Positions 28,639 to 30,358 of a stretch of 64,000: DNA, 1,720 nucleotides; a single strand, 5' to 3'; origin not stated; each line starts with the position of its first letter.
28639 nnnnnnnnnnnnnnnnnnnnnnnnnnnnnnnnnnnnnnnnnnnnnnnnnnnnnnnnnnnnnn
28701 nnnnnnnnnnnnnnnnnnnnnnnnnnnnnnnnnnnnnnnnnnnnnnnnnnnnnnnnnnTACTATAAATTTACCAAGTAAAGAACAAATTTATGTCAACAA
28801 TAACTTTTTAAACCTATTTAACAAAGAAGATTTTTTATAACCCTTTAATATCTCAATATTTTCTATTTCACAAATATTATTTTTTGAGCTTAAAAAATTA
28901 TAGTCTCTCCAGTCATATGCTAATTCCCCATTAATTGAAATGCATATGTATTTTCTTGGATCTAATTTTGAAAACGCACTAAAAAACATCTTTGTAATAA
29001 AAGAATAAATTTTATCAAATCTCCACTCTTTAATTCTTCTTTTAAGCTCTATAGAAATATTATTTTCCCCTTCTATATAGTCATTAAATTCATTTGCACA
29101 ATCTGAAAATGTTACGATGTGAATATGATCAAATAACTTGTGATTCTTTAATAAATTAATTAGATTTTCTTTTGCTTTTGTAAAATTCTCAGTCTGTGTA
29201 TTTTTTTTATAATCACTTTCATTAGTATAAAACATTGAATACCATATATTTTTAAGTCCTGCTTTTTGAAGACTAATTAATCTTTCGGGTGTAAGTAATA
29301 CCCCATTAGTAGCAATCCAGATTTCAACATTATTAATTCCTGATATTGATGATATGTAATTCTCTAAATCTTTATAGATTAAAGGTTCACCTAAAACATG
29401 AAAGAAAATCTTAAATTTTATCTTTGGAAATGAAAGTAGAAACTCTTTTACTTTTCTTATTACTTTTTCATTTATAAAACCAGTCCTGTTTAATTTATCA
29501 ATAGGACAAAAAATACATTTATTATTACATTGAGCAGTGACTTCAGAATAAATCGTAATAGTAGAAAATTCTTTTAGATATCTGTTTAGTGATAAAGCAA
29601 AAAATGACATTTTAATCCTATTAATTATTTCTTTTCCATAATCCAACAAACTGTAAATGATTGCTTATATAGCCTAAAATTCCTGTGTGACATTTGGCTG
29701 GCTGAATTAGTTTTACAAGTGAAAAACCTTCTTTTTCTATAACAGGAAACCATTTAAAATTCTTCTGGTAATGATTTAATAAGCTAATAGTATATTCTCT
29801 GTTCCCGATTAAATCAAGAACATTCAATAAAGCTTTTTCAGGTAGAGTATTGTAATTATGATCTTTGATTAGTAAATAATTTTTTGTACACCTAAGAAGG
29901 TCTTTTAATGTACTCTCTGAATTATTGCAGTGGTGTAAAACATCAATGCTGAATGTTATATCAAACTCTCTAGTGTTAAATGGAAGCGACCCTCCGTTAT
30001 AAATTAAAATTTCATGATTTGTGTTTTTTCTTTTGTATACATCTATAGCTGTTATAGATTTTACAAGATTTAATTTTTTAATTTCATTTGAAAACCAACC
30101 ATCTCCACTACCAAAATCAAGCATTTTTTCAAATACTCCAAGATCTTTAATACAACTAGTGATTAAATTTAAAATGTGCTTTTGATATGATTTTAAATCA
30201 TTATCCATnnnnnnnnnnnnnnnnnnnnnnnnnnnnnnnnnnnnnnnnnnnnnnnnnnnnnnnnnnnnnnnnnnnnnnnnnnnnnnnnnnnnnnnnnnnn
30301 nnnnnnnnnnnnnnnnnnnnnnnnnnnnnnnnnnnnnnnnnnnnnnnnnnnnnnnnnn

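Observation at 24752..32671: Envelope glycan or lipid-linked sugar methylation cluster with a geranylgeranyl-reductase-like flavoprotein adjacent to a Dpm1/GtrB-like polyprenyl-phosphate glycosyltransferase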

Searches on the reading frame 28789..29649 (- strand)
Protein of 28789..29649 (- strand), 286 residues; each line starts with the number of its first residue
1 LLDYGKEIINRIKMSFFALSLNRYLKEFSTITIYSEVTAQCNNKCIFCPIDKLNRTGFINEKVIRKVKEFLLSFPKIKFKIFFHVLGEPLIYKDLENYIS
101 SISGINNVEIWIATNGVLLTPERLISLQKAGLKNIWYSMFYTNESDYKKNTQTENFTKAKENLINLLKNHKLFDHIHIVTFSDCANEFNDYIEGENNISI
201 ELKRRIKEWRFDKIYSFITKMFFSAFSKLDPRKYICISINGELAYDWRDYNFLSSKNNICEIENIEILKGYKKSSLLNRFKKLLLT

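Call 5: search_protein_families(library=pfam, proteins=[window:28789-29649:-], max_evalue=0.01)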
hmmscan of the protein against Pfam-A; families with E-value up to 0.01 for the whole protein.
window:28789-29649:- (286 aa): 1 family
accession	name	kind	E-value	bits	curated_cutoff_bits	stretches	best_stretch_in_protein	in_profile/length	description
PF04055.27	Radical_SAM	-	2.5e-14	54.2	29.5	1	36-169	2-139/166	Radical SAM superfamily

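Call 6: search_protein_families(library=ncbifam, proteins=[window:28789-29649:-], max_evalue=0.01)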
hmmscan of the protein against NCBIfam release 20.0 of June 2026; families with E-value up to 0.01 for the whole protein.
window:28789-29649:- (286 aa): 32 families (the best 25 are shown)
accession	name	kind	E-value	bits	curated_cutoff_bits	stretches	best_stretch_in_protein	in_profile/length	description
TIGR04317.1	W_rSAM_matur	equivalog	5.8e-16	58.5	380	1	32-170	5-140/349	tungsten cofactor oxidoreductase radical SAM maturase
TIGR02668.1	moaA_archaeal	equivalog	4.9e-15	55.3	325.25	1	36-163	15-140/303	GTP 3',8-cyclase MoaA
NF001199.0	PRK00164.2-1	equivalog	6.8e-15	55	231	1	36-163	17-142/308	GTP 3',8-cyclase MoaA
TIGR02666.1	moaA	equivalog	1.7e-10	40.4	284.05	1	37-164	16-148/336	GTP 3',8-cyclase MoaA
TIGR04133.1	rSAM_w_lipo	hypoth_equivalog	1.7e-10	40.3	425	1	11-215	4-203/350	TIGR04133 family radical SAM/SPASM protein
TIGR04311.1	rSAM_Geo_metal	subfamily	2e-09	37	400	1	33-159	5-132/423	radical SAM/SPASM family putative metalloenzyme maturase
NF045702.1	rSAM_GDGT_ether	equivalog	1.3e-08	34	450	1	31-174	86-230/486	tetraether lipid synthase Tes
TIGR04055.1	rSAM_NirJ2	equivalog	5.5e-08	32.7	500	1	36-170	5-133/326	putative heme d1 biosynthesis radical SAM protein NirJ2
TIGR04321.1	spiroSPASM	subfamily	6.4e-08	31.7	250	1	35-130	235-333/510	spiro-SPASM protein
TIGR04545.1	rSAM_ahbD_hemeb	equivalog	9.8e-08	31.8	500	1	35-172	4-139/339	heme b synthase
TIGR04054.1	rSAM_NirJ1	equivalog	9.8e-08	31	650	1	36-165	41-168/387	putative heme d1 biosynthesis radical SAM protein NirJ1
NF045646.2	rSAM_Se_TrsS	equivalog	1.6e-07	30.3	490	1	30-172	85-227/441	radical SAM (seleno)protein TrsS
TIGR04546.1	rSAM_ahbC_deAc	equivalog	7.2e-07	28.3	650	1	35-163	43-169/390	12,18-didecarboxysiroheme deacetylase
TIGR04347.1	pseudo_SAM_Halo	equivalog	9.7e-07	28.4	525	1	36-141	43-146/390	TIGR04347 family pseudo-SAM/SPASM protein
TIGR02495.1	NrdG2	equivalog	1.6e-06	27.6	131.15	1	29-171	17-154/193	anaerobic ribonucleoside-triphosphate reductase activating protein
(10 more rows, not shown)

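Call 74: search_solved_structures(query=window:28789-29610:-, max_evalue=0.01)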
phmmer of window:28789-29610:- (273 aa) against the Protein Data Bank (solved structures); distinct sequences matched with E-value up to 0.01: 5.
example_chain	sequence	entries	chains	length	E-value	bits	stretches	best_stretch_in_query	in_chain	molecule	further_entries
4m7t_A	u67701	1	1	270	3.1e-09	40.1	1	15-121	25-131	BtrN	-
4m7s_A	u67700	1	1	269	3.6e-09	39.9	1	20-121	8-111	BtrN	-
7tol_A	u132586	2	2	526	0.00017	24.6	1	16-155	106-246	glycerol dibiphytanyl glycerol tetraether - macrocyclic archaeol synthase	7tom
2fb2_A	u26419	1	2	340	0.0044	19.9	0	23-130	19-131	Molybdenum cofactor biosynthesis protein A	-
1tv7_A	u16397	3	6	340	0.0048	19.8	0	23-130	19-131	Molybdenum cofactor biosynthesis protein A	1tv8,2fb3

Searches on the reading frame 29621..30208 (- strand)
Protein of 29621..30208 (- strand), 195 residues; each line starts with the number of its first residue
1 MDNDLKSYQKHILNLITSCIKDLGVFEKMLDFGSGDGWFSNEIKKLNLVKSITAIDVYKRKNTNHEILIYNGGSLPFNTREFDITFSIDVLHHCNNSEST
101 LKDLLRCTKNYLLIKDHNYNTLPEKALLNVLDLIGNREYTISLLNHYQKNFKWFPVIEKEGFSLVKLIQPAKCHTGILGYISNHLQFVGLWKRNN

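Call 5: search_protein_families(library=pfam, proteins=[window:29621-30208:-], max_evalue=0.01)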
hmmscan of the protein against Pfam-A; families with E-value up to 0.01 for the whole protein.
window:29621-30208:- (195 aa): 5 families
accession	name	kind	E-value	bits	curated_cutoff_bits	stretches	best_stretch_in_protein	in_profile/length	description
PF08241.18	Methyltransf_11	-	3.4e-09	37.7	21.2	1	30-109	1-88/95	Methyltransferase domain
PF13489.12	Methyltransf_23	-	9.5e-09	35.6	27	1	23-128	20-124/164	Methyltransferase domain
PF13649.12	Methyltransf_25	-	6.4e-06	27.2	27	1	30-109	2-94/97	Methyltransferase domain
PF13847.12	Methyltransf_31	-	0.00014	22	27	1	28-123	6-119/145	Methyltransferase domain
PF08242.18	Methyltransf_12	-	0.00015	22.8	30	1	30-109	1-93/98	Methyltransferase domain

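Call 6: search_protein_families(library=ncbifam, proteins=[window:29621-30208:-], max_evalue=0.01)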
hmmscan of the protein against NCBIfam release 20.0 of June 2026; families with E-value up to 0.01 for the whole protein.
window:29621-30208:- (195 aa): 4 families
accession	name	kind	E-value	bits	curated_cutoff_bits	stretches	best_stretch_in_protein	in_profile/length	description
TIGR02072.1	BioC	equivalog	1.8e-10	41.1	184.95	1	9-114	16-132/244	malonyl-ACP O-methyltransferase BioC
NF004452.0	PRK05785.1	equivalog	2.9e-06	27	207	1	14-112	40-141/228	hypothetical protein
NF007610.0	PRK10258.1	equivalog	3.7e-05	23.2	342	1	9-109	27-131/251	malonyl-ACP O-methyltransferase BioC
TIGR03587.1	Pse_Me-ase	hypoth_equivalog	0.0025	18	112.05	1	13-120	31-145/204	pseudaminic acid biosynthesis-associated methylase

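Call 77: search_solved_structures(query=window:29621-30208:-, max_evalue=0.01)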
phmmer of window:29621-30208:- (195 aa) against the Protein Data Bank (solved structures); distinct sequences matched with E-value up to 0.01: 0.
